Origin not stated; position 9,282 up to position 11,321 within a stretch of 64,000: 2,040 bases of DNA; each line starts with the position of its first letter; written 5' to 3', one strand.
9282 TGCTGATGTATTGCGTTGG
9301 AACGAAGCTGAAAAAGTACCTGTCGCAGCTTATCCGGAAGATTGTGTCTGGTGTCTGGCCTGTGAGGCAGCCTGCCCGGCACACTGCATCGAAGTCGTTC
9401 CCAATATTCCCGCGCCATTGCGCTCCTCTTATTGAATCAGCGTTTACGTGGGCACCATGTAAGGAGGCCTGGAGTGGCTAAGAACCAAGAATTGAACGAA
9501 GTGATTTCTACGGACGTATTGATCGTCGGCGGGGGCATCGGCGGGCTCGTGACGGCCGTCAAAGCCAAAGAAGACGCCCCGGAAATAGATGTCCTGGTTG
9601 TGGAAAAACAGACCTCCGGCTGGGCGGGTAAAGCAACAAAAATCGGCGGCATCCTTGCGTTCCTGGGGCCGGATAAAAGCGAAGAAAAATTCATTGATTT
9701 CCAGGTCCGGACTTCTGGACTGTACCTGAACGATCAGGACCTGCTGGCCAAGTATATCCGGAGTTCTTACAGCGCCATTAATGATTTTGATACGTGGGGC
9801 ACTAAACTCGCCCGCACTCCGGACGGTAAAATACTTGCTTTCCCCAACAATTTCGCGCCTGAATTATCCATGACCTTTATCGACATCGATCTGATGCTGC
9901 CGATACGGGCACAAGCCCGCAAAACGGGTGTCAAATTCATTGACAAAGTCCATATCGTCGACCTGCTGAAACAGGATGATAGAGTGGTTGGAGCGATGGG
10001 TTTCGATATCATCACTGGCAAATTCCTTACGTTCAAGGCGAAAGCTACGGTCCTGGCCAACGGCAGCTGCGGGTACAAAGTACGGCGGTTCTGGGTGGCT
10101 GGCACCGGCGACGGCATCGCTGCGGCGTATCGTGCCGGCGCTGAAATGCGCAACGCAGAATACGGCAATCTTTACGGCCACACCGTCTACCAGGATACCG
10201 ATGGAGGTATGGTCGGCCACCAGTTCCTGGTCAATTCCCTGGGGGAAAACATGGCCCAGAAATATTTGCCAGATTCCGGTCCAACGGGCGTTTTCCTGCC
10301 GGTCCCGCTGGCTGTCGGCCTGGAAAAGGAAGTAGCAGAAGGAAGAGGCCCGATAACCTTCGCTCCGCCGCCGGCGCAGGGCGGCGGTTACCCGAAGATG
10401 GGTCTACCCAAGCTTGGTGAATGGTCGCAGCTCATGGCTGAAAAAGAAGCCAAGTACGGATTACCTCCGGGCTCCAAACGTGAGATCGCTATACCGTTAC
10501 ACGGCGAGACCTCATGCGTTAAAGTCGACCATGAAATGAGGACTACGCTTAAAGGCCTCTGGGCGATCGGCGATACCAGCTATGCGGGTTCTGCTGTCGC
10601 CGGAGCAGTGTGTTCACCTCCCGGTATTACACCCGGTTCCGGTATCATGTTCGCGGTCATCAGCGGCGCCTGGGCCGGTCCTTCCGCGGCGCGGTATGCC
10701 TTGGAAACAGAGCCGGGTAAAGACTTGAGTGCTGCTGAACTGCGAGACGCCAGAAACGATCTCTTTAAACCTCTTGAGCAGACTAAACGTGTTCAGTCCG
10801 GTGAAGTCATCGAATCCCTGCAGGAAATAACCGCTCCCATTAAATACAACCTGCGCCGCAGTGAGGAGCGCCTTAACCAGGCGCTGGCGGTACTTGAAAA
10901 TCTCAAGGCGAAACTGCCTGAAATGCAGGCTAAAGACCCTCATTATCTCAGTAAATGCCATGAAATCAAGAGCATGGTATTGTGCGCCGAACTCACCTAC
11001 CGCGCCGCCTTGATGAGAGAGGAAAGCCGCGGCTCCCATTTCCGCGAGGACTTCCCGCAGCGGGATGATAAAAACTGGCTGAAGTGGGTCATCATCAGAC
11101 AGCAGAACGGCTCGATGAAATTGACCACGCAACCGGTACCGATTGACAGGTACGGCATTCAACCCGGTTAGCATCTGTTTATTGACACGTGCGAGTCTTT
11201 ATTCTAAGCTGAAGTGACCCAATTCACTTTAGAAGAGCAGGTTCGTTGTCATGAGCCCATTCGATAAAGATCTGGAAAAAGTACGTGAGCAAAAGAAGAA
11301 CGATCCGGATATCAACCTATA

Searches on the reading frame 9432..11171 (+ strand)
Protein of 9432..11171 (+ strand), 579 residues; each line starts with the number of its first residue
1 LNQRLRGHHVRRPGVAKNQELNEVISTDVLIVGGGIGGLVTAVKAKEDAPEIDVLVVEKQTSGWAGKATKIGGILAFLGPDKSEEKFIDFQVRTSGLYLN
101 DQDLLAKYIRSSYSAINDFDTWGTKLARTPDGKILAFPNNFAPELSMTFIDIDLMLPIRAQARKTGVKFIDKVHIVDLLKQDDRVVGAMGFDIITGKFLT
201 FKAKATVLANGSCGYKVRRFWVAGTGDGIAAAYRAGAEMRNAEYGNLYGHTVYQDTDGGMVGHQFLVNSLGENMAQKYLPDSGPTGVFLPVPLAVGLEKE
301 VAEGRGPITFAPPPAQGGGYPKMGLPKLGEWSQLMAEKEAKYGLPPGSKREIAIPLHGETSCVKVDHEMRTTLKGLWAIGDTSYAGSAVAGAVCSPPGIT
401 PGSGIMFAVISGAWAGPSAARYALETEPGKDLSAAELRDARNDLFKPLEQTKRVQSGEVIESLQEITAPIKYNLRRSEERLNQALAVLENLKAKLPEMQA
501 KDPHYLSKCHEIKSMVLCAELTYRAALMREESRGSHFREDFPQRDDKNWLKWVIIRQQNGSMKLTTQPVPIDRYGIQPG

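Call 83: search_protein_families(library=pfam, proteins=[window:9432-11171:+], max_evalue=0.00001)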
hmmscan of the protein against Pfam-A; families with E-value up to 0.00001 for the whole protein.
window:9432-11171:+ (579 aa): 4 families
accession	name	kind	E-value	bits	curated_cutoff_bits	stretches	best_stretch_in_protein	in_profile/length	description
PF02910.25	Succ_DH_flav_C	-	4e-24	85.5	20.8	1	473-578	13-125/130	Fumarate reductase flavoprotein C-term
PF00890.30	FAD_binding_2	-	1.7e-23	84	20.4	1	28-243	1-246/414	FAD binding domain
PF07992.20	Pyr_redox_2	-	7.6e-09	35.8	26.1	0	28-224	2-118/291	Pyridine nucleotide-disulphide oxidoreductase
PF01266.30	DAO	-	1.7e-07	31.6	27.9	0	28-78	1-49/353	FAD dependent oxidoreductase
